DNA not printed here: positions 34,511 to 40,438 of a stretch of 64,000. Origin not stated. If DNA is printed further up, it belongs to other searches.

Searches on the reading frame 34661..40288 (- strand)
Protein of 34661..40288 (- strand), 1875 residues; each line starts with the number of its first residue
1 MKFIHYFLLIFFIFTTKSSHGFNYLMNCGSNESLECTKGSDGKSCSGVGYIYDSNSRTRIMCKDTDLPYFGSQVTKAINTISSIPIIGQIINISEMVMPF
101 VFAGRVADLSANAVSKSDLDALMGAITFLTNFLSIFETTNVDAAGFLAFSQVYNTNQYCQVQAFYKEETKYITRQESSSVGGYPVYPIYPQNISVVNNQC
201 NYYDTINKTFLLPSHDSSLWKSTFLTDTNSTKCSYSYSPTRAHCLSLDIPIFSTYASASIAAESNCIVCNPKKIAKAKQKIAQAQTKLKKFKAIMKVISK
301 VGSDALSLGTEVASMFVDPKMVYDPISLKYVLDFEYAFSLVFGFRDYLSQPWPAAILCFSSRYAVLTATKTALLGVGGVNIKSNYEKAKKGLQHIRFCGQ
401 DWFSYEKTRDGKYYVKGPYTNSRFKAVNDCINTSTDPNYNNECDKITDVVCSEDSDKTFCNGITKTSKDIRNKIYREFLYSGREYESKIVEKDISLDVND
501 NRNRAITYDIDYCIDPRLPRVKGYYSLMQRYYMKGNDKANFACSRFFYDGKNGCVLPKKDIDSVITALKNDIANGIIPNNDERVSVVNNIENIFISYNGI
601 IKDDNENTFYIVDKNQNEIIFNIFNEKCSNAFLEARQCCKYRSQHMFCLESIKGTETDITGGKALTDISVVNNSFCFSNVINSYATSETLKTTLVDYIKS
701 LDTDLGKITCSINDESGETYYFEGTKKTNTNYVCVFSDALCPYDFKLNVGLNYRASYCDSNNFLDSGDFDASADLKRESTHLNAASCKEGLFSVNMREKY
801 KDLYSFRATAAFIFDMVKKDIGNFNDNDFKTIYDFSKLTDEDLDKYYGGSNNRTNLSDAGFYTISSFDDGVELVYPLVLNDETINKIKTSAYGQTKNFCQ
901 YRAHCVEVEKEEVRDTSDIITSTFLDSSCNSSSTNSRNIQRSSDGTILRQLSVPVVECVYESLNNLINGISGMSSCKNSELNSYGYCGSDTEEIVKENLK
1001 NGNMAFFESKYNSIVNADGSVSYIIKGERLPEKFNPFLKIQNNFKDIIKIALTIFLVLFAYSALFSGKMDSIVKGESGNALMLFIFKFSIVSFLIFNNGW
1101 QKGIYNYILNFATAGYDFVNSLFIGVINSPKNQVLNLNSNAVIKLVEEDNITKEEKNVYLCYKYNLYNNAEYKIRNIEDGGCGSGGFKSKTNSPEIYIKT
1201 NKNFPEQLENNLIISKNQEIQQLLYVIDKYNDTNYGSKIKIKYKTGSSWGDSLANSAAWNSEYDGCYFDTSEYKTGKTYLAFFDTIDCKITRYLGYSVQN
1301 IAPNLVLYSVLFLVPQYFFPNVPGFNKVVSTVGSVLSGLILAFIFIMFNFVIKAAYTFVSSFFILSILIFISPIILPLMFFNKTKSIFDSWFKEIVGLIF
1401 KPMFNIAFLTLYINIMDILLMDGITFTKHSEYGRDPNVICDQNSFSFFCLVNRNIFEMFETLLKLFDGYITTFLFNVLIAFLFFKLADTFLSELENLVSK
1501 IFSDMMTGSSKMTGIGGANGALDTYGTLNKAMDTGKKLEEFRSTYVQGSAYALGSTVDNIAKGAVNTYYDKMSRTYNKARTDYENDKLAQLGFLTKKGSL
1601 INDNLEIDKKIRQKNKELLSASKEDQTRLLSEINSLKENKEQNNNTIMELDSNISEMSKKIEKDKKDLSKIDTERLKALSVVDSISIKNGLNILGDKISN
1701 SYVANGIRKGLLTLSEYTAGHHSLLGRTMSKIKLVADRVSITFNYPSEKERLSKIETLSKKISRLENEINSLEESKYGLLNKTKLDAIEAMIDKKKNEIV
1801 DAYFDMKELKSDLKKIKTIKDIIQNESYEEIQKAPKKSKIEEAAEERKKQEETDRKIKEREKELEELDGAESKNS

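Call 9: search_protein_families(library=pfam, proteins=[window:34661-40288:-], max_evalue=0.001)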
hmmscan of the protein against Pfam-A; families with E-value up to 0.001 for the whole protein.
window:34661-40288:- (1875 aa): 1 family
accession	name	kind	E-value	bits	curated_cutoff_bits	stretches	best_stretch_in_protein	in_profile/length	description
PF04610.19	TrbL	-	1.1e-08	35.5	25.9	1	1336-1419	102-183/215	TrbL/VirB6 plasmid conjugal transfer protein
